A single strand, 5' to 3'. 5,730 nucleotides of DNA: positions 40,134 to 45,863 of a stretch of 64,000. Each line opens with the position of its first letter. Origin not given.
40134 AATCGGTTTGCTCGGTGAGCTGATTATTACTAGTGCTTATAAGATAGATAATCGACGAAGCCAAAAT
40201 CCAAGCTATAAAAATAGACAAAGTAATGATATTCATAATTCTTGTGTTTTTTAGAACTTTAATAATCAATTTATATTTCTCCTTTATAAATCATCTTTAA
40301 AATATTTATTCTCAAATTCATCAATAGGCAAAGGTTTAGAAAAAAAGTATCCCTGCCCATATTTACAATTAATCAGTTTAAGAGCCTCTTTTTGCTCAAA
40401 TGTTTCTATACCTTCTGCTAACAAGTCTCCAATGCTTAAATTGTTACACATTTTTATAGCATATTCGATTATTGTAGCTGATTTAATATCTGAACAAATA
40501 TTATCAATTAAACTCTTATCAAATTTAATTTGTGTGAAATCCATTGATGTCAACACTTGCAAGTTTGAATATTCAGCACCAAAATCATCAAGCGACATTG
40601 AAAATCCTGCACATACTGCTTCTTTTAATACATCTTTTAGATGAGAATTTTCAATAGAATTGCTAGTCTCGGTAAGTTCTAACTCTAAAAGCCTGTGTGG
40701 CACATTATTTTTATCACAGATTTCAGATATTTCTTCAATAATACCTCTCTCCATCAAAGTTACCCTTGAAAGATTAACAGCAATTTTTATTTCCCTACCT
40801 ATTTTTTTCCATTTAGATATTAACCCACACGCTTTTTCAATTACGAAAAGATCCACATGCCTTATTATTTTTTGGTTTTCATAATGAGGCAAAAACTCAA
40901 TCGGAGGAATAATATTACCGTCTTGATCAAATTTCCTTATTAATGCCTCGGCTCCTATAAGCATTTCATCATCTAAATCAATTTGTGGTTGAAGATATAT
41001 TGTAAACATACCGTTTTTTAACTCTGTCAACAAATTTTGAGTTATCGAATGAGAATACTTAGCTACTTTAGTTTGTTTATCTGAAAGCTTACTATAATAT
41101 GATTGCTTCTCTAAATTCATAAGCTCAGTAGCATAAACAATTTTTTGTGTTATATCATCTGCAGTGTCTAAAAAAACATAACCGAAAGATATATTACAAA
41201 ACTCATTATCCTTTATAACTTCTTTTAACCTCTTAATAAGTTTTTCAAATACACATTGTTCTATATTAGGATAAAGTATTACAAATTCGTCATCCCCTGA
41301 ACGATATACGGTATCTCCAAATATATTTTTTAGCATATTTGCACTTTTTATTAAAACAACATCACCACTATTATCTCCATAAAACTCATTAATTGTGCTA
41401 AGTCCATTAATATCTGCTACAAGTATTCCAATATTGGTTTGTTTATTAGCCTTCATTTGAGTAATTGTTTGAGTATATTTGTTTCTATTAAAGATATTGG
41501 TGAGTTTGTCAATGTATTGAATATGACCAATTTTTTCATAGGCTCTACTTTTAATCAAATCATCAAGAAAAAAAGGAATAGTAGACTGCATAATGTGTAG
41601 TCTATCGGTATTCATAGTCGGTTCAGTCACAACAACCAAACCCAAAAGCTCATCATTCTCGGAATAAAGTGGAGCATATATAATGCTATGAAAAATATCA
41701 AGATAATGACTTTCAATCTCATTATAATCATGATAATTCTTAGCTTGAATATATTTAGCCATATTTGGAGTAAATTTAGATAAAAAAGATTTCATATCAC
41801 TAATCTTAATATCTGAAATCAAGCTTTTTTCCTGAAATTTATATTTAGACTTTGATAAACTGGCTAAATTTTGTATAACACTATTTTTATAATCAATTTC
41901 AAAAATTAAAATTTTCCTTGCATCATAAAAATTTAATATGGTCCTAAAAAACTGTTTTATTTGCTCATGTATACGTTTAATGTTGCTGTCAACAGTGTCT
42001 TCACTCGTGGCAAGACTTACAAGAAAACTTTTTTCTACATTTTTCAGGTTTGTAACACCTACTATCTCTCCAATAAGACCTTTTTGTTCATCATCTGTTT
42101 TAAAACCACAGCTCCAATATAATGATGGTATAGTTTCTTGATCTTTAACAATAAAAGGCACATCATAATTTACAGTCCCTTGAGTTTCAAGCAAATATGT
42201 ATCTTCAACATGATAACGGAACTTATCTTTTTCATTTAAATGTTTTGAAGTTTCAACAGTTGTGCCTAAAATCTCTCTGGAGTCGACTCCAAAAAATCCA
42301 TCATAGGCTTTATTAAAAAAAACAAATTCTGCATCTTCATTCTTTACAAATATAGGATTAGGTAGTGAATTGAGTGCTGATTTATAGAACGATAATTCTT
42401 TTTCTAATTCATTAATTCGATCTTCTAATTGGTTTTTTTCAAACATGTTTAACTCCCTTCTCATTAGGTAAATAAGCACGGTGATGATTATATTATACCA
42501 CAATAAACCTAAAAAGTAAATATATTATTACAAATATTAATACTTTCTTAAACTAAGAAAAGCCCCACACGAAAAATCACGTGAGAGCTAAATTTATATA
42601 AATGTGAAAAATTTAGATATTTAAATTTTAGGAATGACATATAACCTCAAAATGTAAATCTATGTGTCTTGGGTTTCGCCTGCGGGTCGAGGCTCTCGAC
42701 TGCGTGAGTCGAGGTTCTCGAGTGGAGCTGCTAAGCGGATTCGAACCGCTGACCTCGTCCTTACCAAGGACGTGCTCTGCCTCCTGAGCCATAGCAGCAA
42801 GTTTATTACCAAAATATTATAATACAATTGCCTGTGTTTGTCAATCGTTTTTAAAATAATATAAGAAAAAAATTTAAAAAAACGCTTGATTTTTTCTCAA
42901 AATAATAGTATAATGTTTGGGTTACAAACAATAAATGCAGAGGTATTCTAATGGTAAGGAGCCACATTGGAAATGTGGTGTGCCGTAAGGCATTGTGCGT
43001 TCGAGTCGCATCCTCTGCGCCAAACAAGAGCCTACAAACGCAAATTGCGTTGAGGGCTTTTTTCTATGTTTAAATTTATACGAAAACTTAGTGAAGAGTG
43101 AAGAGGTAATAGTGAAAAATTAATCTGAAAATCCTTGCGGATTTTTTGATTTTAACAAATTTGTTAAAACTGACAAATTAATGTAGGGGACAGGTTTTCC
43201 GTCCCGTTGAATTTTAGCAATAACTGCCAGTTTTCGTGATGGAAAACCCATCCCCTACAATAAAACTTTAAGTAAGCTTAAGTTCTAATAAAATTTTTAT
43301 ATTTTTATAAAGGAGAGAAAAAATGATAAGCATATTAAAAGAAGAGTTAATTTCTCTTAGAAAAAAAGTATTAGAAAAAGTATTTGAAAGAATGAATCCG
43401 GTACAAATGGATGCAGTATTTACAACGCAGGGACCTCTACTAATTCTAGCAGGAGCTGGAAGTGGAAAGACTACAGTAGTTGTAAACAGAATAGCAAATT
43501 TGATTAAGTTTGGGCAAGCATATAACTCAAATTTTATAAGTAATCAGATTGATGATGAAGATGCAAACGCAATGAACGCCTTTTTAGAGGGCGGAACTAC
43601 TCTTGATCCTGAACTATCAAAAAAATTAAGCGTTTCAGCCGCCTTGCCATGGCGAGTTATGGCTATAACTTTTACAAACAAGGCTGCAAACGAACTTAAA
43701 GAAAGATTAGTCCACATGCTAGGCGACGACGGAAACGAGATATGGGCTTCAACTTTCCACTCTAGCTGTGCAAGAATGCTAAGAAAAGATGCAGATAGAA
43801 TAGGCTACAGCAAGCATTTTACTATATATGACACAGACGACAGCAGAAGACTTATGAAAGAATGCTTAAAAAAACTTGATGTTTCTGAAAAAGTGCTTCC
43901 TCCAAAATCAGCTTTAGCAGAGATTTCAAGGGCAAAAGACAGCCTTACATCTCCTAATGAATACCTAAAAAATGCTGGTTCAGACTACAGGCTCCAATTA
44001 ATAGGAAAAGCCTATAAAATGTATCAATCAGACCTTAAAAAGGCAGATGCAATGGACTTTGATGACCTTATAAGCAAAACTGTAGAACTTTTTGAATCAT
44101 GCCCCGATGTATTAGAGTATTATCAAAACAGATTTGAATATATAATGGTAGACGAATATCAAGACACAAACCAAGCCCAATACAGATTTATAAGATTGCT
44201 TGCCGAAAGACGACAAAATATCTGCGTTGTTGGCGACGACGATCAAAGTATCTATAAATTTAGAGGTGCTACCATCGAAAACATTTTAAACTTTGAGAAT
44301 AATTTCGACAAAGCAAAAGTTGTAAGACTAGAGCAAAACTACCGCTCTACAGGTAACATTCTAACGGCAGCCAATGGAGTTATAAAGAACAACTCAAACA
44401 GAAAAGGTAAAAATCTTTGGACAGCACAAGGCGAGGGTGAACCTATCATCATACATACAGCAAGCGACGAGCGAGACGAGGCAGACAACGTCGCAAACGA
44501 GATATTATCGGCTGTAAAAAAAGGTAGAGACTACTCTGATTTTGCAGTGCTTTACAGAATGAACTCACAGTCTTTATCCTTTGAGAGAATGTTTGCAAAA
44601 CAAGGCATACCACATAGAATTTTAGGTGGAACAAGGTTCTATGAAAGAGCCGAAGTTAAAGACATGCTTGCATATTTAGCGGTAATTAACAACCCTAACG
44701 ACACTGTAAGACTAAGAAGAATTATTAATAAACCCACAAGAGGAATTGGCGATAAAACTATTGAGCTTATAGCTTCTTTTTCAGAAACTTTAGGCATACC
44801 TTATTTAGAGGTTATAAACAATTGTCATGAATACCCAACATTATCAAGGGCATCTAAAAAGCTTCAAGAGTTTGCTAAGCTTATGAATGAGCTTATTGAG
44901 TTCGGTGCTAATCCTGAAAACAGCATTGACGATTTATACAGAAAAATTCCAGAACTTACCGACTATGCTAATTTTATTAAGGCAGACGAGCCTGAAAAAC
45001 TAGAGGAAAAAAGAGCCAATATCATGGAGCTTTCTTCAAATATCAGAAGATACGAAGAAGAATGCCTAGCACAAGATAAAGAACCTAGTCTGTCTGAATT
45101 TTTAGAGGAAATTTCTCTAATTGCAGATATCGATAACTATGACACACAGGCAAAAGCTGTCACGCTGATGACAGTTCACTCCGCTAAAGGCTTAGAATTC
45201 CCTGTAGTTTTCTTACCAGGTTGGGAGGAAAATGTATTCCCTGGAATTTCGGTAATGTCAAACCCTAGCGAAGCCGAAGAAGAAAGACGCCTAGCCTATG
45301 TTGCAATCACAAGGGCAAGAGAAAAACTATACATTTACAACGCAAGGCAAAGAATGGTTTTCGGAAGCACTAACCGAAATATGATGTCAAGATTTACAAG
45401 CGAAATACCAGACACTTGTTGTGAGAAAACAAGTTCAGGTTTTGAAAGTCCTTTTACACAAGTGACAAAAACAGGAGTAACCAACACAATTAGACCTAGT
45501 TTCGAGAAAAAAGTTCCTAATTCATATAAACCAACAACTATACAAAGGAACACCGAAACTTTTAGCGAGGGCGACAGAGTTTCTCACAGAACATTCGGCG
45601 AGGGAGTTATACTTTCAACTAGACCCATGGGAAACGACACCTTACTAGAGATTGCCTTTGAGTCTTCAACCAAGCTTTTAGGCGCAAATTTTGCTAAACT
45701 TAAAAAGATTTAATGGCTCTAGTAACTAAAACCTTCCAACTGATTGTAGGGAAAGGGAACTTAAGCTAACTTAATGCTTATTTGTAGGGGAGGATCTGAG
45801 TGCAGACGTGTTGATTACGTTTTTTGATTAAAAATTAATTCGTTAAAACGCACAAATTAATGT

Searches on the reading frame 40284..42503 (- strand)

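Call 46: search_protein_families(library=pfam, proteins=[window:40284-42503:-], max_evalue=0.00001)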
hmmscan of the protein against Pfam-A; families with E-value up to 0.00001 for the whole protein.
window:40284-42503:- (739 aa): 3 families
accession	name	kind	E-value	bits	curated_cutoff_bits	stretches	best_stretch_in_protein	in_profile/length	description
PF00563.25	EAL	-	8.9e-56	189.3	31.3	1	489-724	2-236/236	EAL domain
PF00990.26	GGDEF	-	9e-19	68.2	23.8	1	330-467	2-156/161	Diguanylate cyclase, GGDEF domain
PF00989.32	PAS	-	4.9e-06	27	22.6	0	39-125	2-87/113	PAS fold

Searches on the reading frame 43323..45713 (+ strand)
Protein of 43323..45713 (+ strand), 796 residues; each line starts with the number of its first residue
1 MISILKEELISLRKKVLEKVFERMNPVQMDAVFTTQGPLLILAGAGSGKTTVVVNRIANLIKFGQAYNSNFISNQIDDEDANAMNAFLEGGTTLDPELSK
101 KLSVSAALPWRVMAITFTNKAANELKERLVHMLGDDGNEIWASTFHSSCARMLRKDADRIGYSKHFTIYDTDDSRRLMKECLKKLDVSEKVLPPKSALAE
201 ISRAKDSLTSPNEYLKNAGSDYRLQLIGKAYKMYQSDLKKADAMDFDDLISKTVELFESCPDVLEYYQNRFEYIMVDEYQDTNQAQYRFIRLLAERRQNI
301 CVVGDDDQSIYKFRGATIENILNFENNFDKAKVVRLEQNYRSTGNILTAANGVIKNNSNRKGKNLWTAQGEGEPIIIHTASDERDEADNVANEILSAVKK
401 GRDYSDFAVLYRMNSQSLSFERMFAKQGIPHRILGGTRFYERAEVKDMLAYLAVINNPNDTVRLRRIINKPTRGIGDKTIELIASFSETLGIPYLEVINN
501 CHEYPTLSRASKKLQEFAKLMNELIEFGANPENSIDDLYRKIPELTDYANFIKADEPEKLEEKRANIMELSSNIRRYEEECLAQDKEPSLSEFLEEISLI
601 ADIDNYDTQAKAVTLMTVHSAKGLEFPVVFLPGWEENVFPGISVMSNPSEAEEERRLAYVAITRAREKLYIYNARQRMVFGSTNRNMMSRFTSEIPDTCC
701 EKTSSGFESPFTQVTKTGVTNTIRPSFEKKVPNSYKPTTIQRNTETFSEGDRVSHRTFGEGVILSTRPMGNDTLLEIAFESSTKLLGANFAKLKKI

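Call 46: search_protein_families(library=pfam, proteins=[window:43323-45713:+], max_evalue=0.00001)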
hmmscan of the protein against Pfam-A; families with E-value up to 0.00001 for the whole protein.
window:43323-45713:+ (796 aa): 6 families
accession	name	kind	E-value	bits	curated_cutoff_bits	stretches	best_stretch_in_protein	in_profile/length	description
PF00580.27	UvrD-helicase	-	2.5e-86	290.2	23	2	102-328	38-270/271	UvrD/REP helicase N-terminal domain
PF13361.12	UvrD_C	-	3.2e-81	273.9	25.6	1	334-673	1-347/350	UvrD-like helicase C-terminal domain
PF13245.12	AAA_19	-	3.5e-21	76.2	25.1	1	110-314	42-134/134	AAA domain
PF01443.25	Viral_helicase1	-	1.1e-11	45.4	21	0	602-673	166-228/228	Viral superfamily 1 RNA helicase core domain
PF13538.12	UvrD_C_2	-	1.1e-11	44.9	27.4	1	613-672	2-52/52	UvrD-like helicase C-terminal domain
PF21196.3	PcrA_UvrD_tudor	-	3e-07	30.6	23.9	1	750-795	2-48/48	PcrA/UvrD tudor domain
